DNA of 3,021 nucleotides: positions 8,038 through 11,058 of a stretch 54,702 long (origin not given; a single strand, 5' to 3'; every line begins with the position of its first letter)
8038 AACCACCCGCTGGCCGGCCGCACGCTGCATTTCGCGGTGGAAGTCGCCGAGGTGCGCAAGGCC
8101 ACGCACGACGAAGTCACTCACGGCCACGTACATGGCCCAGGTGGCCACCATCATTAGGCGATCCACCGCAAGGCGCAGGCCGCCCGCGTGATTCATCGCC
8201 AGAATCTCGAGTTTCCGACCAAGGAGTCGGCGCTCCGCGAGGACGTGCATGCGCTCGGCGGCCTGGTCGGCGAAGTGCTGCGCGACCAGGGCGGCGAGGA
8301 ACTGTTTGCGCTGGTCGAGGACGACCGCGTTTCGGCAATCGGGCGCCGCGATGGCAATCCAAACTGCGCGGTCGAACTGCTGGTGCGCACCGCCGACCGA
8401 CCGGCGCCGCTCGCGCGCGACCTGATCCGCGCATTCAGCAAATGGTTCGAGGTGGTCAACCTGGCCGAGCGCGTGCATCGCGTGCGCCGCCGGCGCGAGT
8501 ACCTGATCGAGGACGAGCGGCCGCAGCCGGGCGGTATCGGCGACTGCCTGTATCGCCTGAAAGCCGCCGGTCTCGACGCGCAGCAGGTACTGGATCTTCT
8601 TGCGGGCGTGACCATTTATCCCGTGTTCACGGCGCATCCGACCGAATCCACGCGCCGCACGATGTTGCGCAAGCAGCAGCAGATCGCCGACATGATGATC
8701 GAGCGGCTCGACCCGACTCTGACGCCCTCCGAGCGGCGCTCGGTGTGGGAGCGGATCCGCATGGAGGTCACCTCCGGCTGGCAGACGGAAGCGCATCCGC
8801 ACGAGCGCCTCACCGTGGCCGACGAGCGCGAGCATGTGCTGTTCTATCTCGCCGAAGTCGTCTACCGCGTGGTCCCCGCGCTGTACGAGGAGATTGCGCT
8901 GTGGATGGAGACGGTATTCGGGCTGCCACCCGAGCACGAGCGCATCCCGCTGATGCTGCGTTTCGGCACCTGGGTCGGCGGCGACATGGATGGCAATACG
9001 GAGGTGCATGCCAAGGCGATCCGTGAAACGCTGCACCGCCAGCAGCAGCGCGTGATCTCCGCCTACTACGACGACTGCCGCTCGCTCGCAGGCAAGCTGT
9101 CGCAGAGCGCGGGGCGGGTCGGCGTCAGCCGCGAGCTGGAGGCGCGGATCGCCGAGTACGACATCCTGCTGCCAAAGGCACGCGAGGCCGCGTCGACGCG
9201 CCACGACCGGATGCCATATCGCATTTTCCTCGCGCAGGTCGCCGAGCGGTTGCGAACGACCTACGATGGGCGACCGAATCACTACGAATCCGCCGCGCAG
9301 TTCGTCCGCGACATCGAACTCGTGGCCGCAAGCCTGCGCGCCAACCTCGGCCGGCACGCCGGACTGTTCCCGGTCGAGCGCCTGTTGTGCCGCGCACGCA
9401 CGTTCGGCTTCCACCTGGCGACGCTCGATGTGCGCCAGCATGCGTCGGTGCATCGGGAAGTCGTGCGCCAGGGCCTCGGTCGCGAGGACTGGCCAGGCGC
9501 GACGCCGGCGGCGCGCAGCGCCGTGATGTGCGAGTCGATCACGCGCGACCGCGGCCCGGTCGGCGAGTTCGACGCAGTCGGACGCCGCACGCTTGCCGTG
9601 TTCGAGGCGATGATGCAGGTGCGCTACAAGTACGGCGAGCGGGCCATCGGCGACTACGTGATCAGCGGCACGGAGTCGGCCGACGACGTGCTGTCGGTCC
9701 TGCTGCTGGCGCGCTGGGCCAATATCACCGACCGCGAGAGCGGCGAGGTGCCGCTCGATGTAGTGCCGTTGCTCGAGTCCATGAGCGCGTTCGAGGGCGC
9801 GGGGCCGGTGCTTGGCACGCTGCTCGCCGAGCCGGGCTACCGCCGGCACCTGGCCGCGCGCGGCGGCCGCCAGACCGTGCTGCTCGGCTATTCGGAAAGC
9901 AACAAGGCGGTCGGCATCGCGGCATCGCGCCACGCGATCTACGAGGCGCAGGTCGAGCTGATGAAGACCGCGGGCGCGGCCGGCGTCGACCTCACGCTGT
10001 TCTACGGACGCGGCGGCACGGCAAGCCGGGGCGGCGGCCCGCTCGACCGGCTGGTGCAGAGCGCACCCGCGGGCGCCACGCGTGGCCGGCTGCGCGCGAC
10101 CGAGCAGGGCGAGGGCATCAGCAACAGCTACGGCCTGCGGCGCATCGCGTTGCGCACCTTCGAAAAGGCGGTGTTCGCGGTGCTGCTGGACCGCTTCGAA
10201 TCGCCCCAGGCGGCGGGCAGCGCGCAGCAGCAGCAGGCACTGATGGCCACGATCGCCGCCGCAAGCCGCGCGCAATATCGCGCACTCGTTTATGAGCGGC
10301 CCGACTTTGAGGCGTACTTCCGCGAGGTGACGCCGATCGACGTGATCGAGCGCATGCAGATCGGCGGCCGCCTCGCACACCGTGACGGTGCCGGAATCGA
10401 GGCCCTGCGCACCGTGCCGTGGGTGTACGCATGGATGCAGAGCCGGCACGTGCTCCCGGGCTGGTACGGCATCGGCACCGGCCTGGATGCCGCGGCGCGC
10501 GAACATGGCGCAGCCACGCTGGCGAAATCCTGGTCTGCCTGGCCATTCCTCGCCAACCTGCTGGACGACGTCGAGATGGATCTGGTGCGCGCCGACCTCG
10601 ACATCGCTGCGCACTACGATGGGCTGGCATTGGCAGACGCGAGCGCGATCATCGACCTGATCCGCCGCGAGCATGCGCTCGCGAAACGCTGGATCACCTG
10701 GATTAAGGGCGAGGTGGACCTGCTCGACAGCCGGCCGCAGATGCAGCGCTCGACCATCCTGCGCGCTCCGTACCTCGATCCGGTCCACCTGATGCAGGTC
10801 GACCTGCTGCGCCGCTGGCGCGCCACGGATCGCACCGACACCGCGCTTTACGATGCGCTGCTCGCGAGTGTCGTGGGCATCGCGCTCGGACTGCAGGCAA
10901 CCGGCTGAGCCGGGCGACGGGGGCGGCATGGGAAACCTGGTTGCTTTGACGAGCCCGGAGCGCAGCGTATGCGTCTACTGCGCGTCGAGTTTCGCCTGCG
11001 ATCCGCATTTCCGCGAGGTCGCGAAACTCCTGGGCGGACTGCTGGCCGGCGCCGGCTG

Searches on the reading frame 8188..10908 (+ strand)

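Call 61: search_protein_families(library=pfam, proteins=[window:8188-10908:+], max_evalue=0.0001)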
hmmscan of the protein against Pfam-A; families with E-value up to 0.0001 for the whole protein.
window:8188-10908:+ (906 aa): 1 family
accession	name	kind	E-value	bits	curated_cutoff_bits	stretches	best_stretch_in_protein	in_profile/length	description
PF00311.23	PEPcase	-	7.4e-222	739.4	22.4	1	16-906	1-919/919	Phosphoenolpyruvate carboxylase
